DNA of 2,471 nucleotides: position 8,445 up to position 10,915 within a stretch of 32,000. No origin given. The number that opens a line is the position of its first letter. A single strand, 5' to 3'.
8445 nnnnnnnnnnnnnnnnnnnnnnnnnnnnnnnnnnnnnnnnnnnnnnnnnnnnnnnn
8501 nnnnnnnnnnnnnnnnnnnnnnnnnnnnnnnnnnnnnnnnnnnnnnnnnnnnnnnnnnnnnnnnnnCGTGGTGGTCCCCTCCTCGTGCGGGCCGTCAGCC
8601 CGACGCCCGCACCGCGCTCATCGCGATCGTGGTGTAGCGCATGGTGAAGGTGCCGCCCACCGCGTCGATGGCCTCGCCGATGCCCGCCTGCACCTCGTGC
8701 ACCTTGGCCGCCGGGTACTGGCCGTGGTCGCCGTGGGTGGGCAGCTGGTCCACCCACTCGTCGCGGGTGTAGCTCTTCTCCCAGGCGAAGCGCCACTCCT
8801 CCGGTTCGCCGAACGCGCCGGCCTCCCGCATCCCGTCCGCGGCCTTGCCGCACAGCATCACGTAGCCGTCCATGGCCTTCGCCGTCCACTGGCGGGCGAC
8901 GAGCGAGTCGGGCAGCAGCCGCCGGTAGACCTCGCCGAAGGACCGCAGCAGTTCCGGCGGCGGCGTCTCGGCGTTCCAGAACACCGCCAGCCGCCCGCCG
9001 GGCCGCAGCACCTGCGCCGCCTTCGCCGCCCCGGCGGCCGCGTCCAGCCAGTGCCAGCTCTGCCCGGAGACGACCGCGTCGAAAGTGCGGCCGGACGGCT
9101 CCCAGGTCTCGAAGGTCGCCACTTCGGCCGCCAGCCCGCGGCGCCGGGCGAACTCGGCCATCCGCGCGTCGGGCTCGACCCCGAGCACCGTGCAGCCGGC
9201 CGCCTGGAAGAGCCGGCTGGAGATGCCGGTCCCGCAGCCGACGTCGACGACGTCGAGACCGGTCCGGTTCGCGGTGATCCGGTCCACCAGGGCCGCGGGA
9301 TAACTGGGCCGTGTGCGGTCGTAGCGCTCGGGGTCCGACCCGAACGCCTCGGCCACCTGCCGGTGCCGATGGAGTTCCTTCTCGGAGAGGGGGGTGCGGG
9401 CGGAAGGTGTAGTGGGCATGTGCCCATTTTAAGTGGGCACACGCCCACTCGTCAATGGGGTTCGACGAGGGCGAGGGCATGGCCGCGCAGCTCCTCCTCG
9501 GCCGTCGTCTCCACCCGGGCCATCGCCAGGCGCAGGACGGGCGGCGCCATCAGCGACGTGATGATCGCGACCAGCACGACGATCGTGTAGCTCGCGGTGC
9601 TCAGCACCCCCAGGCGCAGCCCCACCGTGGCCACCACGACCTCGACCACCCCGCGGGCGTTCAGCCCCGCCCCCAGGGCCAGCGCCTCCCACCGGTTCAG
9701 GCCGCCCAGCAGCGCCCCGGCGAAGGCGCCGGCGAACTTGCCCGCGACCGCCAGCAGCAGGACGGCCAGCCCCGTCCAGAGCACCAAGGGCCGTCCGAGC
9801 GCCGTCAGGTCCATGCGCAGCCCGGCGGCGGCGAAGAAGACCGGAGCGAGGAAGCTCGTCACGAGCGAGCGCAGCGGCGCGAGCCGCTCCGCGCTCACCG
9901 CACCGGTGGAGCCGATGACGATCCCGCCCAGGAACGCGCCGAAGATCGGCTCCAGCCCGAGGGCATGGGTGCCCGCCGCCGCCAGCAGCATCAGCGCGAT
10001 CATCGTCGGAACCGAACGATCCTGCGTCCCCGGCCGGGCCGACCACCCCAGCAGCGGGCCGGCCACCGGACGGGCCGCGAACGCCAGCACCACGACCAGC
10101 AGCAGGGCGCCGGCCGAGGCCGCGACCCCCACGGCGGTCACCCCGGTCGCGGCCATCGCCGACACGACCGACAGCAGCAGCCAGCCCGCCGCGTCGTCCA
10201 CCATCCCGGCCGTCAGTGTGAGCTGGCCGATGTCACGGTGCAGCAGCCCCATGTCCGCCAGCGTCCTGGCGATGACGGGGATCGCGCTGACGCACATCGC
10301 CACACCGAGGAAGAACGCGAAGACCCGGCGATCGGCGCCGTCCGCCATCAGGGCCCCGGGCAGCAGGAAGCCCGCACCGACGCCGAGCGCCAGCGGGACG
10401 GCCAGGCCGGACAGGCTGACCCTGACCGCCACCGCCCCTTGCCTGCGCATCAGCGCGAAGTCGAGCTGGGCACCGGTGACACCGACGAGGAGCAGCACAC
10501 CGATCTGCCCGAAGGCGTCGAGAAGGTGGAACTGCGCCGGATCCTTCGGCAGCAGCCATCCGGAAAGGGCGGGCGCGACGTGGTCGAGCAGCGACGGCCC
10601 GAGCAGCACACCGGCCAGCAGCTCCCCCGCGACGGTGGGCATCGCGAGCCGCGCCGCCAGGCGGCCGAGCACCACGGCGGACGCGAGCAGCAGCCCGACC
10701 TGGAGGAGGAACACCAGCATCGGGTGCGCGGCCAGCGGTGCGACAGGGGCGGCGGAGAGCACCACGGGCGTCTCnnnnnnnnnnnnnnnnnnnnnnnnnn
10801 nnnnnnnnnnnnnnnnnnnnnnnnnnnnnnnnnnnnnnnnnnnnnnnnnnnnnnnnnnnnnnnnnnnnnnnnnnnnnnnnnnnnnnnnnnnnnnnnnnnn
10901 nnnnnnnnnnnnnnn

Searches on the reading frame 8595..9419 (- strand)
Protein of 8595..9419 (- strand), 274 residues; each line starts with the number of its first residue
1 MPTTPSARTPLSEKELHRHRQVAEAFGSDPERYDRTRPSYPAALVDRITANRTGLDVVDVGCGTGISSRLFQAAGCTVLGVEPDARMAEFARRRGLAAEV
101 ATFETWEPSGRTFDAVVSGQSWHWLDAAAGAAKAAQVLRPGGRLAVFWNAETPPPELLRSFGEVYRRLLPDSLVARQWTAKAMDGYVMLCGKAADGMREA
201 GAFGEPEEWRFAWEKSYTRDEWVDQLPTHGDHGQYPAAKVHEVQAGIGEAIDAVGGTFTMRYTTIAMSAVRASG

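Call 26: search_protein_families(library=pfam, proteins=[window:8595-9419:-], max_evalue=0.001)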
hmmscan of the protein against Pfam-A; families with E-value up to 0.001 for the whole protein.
window:8595-9419:- (274 aa): 6 families
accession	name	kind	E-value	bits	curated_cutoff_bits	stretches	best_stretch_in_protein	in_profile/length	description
PF08241.18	Methyltransf_11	-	7e-15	55.9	21.2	1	58-145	1-94/95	Methyltransferase domain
PF13489.12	Methyltransf_23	-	1.4e-14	54.6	27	1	33-145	1-115/164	Methyltransferase domain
PF13649.12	Methyltransf_25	-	1.8e-14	54.6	27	1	57-142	1-97/97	Methyltransferase domain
PF08242.18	Methyltransf_12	-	1.8e-11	45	30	1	58-144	1-98/98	Methyltransferase domain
PF05175.20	MTS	-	9.4e-05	22.5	23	1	44-163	23-156/170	Methyltransferase small domain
PF13847.12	Methyltransf_31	-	0.0003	20.9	27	1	53-146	3-109/145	Methyltransferase domain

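Call 40: search_protein_families(library=ncbifam, proteins=[window:8595-9419:-], max_evalue=0.00001)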
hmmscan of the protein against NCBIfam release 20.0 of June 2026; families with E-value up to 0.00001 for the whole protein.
window:8595-9419:- (274 aa): 7 families
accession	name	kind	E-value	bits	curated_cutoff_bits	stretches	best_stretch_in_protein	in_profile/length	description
NF010703.0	PRK14103.1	equivalog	1.3e-10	41.2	320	1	35-171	14-153/256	trans-aconitate 2-methyltransferase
NF045667.1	MTase_DVU1556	equivalog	3.1e-10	39.9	155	1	52-146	21-119/213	DVU_1556 family methyltransferase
NF007610.0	PRK10258.1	equivalog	4e-10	39.4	342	1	20-185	7-177/251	malonyl-ACP O-methyltransferase BioC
NF043040.1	corrin_prot_MT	hypoth_equivalog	2.4e-09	37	180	1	43-160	29-159/216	corrinoid protein-associated methyltransferase CpaM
NF002463.0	PRK01683.1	equivalog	3.7e-07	30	297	1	34-152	15-136/258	trans-aconitate 2-methyltransferase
NF001241.0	PRK00216.1-2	equivalog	5.2e-07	29.5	327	1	48-189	46-187/231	demethylmenaquinone methyltransferase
TIGR02072.1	BioC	equivalog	7.5e-07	29.2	184.95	1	43-147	22-133/244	malonyl-ACP O-methyltransferase BioC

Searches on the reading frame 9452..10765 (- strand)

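Call 26: search_protein_families(library=pfam, proteins=[window:9452-10765:-], max_evalue=0.001)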
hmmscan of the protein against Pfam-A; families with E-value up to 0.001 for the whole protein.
window:9452-10765:- (437 aa): 1 family
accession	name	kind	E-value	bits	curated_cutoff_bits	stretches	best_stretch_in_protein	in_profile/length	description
PF00999.27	Na_H_Exchanger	-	1.3e-45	156.4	26.2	1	29-412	3-370/375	Sodium/hydrogen exchanger, transmembrane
